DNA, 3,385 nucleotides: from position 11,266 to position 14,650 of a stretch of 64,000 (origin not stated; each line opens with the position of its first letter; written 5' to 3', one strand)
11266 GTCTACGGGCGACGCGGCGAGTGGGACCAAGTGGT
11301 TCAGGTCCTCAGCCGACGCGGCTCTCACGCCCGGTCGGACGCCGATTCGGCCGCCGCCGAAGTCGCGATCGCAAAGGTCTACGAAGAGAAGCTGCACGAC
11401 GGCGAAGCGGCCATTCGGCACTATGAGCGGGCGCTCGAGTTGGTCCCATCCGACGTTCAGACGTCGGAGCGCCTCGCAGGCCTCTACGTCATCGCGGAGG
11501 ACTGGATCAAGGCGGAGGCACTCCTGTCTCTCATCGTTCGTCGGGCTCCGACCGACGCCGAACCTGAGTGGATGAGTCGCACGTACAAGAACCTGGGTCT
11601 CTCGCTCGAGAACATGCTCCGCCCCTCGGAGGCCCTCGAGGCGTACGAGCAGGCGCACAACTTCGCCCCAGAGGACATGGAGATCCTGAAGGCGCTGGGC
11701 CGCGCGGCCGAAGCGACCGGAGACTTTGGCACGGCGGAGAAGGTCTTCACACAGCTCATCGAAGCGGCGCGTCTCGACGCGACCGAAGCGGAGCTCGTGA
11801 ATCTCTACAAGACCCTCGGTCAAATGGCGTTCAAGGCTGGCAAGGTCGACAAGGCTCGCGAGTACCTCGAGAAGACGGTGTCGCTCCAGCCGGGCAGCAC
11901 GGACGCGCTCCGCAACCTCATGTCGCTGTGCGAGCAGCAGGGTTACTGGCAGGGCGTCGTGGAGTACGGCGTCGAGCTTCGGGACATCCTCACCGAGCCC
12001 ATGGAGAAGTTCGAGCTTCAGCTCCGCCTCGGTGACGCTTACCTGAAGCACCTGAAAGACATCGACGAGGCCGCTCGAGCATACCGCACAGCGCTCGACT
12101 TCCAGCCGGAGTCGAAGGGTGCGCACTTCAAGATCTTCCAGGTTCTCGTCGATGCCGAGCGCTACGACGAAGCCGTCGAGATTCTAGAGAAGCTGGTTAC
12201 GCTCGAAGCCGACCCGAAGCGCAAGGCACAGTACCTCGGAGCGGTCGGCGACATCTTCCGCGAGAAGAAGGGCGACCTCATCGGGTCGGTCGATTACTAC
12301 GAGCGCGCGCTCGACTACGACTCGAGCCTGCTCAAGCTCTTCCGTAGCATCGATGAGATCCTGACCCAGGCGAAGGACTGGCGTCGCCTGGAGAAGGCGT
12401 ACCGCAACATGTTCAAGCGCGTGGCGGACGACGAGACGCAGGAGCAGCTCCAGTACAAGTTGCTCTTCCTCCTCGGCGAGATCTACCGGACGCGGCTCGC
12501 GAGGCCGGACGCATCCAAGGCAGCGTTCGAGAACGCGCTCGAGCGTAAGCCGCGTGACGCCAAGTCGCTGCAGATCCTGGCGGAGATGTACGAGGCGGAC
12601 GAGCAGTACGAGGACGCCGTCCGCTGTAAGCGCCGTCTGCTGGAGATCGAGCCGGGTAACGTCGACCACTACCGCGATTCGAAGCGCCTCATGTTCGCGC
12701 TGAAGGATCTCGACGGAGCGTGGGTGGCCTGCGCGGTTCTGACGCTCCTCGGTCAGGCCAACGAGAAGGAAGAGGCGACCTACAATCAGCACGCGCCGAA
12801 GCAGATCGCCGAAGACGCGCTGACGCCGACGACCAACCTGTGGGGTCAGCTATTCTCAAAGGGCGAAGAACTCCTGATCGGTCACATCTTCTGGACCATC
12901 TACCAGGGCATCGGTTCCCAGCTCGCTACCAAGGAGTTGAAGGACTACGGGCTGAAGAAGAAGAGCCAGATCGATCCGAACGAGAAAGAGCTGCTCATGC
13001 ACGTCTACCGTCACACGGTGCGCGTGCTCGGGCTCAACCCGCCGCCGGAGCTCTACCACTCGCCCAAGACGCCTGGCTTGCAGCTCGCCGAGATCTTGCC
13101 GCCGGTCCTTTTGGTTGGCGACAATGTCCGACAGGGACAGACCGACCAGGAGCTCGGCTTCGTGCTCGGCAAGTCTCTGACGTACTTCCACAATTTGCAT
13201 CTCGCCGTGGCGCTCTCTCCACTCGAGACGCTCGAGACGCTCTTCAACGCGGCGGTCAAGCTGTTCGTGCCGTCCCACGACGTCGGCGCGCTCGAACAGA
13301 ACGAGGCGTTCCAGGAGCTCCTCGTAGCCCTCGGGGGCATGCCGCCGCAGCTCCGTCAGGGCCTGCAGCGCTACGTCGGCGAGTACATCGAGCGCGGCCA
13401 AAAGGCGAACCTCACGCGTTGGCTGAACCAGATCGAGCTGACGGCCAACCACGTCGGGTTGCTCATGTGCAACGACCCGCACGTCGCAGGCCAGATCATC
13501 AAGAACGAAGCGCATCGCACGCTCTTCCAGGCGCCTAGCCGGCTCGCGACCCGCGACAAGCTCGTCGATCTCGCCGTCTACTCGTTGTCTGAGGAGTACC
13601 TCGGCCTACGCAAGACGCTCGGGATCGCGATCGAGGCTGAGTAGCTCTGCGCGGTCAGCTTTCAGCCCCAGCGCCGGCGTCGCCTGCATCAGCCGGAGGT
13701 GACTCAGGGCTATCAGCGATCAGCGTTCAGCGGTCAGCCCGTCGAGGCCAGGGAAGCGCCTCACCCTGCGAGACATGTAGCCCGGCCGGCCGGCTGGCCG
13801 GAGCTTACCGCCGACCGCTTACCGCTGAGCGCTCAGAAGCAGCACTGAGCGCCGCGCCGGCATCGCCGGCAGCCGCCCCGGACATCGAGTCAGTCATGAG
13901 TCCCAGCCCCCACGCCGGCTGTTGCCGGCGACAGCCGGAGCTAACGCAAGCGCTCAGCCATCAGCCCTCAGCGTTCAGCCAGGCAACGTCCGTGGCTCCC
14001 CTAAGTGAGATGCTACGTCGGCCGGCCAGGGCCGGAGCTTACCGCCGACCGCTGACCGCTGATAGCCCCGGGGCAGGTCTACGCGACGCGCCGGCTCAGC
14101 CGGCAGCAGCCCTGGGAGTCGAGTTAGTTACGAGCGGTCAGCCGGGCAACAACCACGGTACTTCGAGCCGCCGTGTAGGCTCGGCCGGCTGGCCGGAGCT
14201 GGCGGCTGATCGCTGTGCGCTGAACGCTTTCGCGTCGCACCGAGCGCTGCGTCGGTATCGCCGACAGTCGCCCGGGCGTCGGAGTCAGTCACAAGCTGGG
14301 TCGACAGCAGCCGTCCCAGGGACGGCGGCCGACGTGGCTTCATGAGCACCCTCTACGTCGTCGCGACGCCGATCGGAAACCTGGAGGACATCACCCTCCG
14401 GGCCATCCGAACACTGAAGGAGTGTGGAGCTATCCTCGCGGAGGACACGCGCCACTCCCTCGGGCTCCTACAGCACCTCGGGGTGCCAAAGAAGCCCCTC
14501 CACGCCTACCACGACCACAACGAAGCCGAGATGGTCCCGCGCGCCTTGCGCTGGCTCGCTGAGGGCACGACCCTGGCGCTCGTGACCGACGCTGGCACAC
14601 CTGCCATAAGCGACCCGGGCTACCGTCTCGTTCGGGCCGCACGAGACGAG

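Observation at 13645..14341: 700-bp intergenic mosaic of direct and inverted GC-rich repeats between the giant TPR gene and rsmI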

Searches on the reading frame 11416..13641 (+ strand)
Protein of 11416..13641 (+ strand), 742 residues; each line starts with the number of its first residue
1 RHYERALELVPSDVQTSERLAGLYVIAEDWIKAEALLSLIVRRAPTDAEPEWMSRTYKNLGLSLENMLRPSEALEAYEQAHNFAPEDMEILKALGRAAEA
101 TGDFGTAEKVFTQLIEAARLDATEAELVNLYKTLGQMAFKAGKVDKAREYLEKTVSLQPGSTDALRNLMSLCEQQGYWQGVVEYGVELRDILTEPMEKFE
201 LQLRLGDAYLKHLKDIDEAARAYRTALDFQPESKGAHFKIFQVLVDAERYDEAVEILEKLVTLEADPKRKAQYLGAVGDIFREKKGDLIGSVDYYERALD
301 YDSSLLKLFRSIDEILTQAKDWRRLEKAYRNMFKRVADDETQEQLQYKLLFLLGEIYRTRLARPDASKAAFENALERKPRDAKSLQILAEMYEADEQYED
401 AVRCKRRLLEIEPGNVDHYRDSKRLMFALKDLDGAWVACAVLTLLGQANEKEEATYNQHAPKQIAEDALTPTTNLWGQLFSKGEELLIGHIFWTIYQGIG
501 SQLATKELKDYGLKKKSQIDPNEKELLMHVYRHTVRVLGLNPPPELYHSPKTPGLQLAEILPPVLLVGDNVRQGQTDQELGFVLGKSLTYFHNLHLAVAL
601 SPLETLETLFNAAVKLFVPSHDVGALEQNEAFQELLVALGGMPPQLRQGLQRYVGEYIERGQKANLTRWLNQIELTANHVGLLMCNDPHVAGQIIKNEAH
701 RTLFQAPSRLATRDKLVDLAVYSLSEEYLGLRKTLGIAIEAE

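Call 31: find_homologous_proteins(query=window:11416-13641:+, max_evalue=1e-20)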
Query window:11416-13641:+ (742 aa): 9 proteins with E <= 1e-20 among 8000 candidates.
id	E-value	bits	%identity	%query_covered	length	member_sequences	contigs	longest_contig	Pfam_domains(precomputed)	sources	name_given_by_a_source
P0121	5.1e-223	760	49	97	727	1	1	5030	PF13431.13,PF23914.2,PF13414.13,PF13176.13,PF13428.13,PF25064.2,PF14559.13,PF00515.35,PF13424.13,PF21033.5,PF13432.13,PF13429.13,PF13181.13,PF07719.24,PF13174.13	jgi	jgi:tetratricopeptide (TPR) repeat protein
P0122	2.4e-200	685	58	72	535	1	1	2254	PF23914.2,PF13414.13,PF13176.13,PF13428.13,PF14559.13,PF00515.35,PF13424.13,PF13432.13,PF13429.13,PF13181.13,PF07719.24,PF13174.13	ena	-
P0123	5.2e-88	314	29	99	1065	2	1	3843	PF25063.1,PF13431.13,PF23914.2,PF25062.2,PF13414.13,PF13176.13,PF13428.13,PF25064.2,PF14559.13,PF24575.2,PF25068.3,PF00515.35,PF12895.14,PF13424.13,PF21033.5,PF14938.13,PF13432.13,PF13429.13,PF13181.13,PF07719.24,PF13174.13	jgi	jgi:tetratricopeptide (TPR) repeat protein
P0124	7.2e-53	198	27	89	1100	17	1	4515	PF13431.13,PF23914.2,PF13414.13,PF13176.13,PF13428.13,PF25064.2,PF14559.13,PF00515.35,PF12895.14,PF13424.13,PF14938.13,PF13432.13,PF13181.13,PF07719.24,PF13174.13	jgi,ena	-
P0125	2.7e-51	193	28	84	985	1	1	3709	PF14559.13,PF13176.13,PF13428.13,PF07719.24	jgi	jgi:tetratricopeptide (TPR) repeat protein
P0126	1.8e-39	154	25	44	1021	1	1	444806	PF13431.13,PF23914.2,PF13414.13,PF13176.13,PF13428.13,PF25064.2,PF14559.13,PF00515.35,PF12895.14,PF13424.13,PF13432.13,PF13181.13,PF07719.24,PF13174.13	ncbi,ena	-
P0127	2.7e-33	133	26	41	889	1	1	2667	PF13431.13,PF13414.13,PF13176.13,PF13428.13,PF25064.2,PF14559.13,PF00515.35,PF13424.13,PF13432.13,PF13181.13,PF07719.24,PF13174.13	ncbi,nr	ncbi:MAG: serine/threonine protein kinase, partial [Myxococcaceae bacterium]|nr:serine/threonine pro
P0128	1.5e-26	111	23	46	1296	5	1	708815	PF13431.13,PF23914.2,PF13414.13,PF13176.13,PF13428.13,PF25064.2,PF14559.13,PF24575.2,PF00515.35,PF13424.13,PF13432.13,PF13181.13,PF07719.24,PF13174.13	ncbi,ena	-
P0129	3.5e-23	100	25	99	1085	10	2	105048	PF13431.13,PF13176.13,PF13428.13,PF25064.2,PF14559.13,PF13371.13,PF00515.35,PF12895.14,PF13424.13,PF13432.13,PF13429.13,PF13181.13,PF07719.24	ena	-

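Call 32: find_encoding_contigs(protein=P0121, flank=10000, max_places=4)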
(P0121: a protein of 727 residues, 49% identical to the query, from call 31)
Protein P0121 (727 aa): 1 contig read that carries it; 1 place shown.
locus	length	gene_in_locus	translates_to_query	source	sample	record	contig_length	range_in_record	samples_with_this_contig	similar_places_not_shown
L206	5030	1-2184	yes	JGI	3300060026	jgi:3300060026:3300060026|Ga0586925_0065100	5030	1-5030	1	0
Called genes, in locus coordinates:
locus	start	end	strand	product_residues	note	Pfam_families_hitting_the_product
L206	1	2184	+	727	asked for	PF13176:TPR_7 (faint), PF13428:TPR_14 (faint), PF13429:TPR_15 (faint), PF00515:TPR_1 (weak), PF07719:TPR_2 (weak), PF13174:TPR_6 (faint), PF14559:TPR_19 (weak), PF13424:TPR_12 (weak), +7 more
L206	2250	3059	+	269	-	PF00590:TP_methylase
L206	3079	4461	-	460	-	-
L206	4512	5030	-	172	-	?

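Call 33: find_encoding_contigs(protein=P0122, flank=10000, max_places=4)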
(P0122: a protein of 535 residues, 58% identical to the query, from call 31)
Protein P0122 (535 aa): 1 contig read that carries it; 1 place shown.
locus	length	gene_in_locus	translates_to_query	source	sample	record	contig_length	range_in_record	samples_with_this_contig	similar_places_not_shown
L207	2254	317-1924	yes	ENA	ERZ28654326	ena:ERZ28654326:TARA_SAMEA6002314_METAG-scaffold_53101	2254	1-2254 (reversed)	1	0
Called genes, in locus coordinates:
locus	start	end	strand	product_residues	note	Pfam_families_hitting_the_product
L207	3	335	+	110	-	?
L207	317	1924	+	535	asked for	PF00515:TPR_1 (faint), PF07719:TPR_2 (faint), PF13174:TPR_6 (faint), PF13176:TPR_7 (faint), PF13181:TPR_8 (faint), PF13414:TPR_11 (faint), PF14559:TPR_19 (weak), PF13432:TPR_16 (weak), +4 more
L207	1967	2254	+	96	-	?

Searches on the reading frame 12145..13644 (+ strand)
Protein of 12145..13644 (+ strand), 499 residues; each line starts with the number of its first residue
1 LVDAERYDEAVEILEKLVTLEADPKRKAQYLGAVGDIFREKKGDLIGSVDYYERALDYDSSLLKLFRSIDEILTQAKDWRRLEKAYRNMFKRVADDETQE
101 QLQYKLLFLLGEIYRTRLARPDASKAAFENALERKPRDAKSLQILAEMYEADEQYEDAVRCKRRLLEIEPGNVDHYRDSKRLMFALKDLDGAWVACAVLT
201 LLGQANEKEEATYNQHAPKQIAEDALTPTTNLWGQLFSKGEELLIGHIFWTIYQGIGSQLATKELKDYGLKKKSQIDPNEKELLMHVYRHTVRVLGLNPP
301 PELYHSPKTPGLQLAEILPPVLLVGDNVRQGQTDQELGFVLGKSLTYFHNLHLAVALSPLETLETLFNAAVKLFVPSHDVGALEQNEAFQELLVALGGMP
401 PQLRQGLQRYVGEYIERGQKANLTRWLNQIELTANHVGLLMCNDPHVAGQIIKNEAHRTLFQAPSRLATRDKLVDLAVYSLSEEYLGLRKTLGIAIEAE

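Call 16: search_protein_families(library=pfam, proteins=[window:12145-13644:+], max_evalue=0.01)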
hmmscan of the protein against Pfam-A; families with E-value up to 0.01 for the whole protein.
window:12145-13644:+ (499 aa): 8 families
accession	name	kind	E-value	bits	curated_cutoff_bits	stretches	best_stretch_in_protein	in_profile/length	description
PF13181.12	TPR_8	-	3.3e-10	39.7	25.7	0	105-137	2-33/34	Tetratricopeptide repeat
PF13176.12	TPR_7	-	1.9e-07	31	27.9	0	141-169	1-29/36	Tetratricopeptide repeat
PF13424.12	TPR_12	-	3.6e-07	30.7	30.1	0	4-57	16-73/77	Tetratricopeptide repeat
PF07719.23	TPR_2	-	1.6e-05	25.1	27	0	139-172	1-34/34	Tetratricopeptide repeat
PF13431.12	TPR_17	-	1.8e-05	25.1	24.4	1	127-159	1-33/34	Tetratricopeptide repeat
PF13432.12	TPR_16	-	2.4e-05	25.1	32.7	0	118-159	10-51/65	Tetratricopeptide repeat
PF14559.12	TPR_19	-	0.00013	22.7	25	0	120-177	6-62/68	Tetratricopeptide repeat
PF13428.12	TPR_14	-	0.00025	21.9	23.5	0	142-176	4-38/44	Tetratricopeptide repeat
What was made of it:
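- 2812..13644 (+): Upstream flank: giant TPR protein gene (3610 aa), stop TAG at 13642-13644. TPR Pfam hits on the last 499 aa (call 16).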

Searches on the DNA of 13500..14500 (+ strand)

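Call 65: search_rna_families(source=window, start=13500, end=14500, threshold=evalue, max_evalue=1)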
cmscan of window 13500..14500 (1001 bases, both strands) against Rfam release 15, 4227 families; matches with E-value up to 1: 0.
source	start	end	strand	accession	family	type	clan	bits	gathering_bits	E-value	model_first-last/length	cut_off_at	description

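Call 78: search_dna_similar(query=window:13645-14341:+, collection=plasmids, mode=distant, max_evalue=0.001, max_rows=10)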
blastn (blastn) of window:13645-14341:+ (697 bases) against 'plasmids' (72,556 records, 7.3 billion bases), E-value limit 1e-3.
No match.

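Call 79: search_dna_similar(query=window:13645-14341:+, collection=phages, mode=distant, max_evalue=0.001, max_rows=10)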
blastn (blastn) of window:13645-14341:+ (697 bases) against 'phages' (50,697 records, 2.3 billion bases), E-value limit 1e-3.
No match.
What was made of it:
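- On BIME: No Rfam or blastn similarity to anything known (calls 65, 78, 79).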

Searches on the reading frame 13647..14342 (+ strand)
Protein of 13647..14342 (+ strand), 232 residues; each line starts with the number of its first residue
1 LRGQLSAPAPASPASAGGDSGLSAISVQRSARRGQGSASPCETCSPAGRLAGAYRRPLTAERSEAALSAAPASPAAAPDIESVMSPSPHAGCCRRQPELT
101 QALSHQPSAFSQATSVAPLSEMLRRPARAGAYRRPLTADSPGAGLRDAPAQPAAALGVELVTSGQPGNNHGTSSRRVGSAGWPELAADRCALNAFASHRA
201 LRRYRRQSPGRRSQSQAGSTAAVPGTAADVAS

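Call 54: search_protein_representatives(protein=window:13647-14342:+)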
Query: 232 residues. Proteins with E-value up to 0.001 (for the whole library): 2; up to 1e-10: 2; up to 1e-30: 0. The best 2 are listed.
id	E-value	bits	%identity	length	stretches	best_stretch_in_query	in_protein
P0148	5.7e-27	111.8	84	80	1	87-161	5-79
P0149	2.7e-12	63.9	58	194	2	18-90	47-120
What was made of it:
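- Tried and rejected: The exhaustive HMMER scan of one frame later found two hits (call 54).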

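Call 57: find_encoding_contigs(protein=P0149, flank=10000, max_places=6)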
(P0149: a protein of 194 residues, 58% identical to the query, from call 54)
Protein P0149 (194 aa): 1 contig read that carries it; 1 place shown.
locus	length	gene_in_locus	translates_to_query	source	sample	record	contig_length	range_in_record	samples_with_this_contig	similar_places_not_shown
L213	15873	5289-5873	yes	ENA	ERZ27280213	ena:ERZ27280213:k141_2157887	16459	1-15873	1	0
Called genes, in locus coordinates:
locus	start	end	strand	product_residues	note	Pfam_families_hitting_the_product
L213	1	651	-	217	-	?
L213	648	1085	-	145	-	PF02566:OsmC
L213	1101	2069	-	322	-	PF00291:PALP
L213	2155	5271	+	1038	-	-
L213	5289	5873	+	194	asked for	-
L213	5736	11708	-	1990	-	PF11617:Cu-binding_MopE (faint)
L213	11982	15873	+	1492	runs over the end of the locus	?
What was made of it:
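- The L213 copy lies between convergent genes, where a start-codon role is meaningless (call 57).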

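Call 59: find_encoding_contigs(protein=P0148, flank=10000, max_places=6)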
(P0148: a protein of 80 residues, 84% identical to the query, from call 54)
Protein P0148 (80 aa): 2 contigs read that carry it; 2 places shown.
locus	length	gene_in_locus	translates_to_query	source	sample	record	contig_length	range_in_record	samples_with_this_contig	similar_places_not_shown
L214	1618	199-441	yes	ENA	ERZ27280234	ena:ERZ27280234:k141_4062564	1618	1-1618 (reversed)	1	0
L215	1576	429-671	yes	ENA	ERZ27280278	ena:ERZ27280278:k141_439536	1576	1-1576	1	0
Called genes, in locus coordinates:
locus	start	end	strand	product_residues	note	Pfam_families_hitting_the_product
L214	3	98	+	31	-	?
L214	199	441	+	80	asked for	-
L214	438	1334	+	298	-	-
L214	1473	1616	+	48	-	?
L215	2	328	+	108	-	?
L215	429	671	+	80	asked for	-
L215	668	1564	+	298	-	-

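Call 82: search_protein_families(library=pfam, proteins=[L213:2155-5271:+, L213:5736-11708:-, L215:2-328:+, L215:668-1564:+], max_evalue=0.01)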
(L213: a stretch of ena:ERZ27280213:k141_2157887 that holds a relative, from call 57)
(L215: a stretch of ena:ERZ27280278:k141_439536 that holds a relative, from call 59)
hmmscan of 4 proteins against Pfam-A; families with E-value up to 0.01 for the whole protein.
L213:2155-5271:+ (1038 aa): 1 family
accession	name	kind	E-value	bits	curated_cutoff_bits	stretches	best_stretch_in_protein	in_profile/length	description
PF00526.23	Dicty_CTDC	-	3.7e-20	71.8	27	5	419-437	2-20/24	Dictyostelium (slime mold) repeat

L213:5736-11708:- (1990 aa): 1 family
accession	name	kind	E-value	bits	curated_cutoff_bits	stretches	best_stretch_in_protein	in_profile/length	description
PF11617.13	Cu-binding_MopE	-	1.1e-28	99.5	27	4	413-430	13-30/30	Putative metal-binding motif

L215:2-328:+ (108 aa): 1 family
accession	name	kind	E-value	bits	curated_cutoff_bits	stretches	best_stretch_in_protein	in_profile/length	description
PF07690.21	MFS_1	-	2.8e-10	40.1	33.4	1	12-104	92-187/347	Major Facilitator Superfamily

L215:668-1564:+ (298 aa): 0 families

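Call 85: find_encoding_contigs(protein=P0151, flank=10000, max_places=4)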
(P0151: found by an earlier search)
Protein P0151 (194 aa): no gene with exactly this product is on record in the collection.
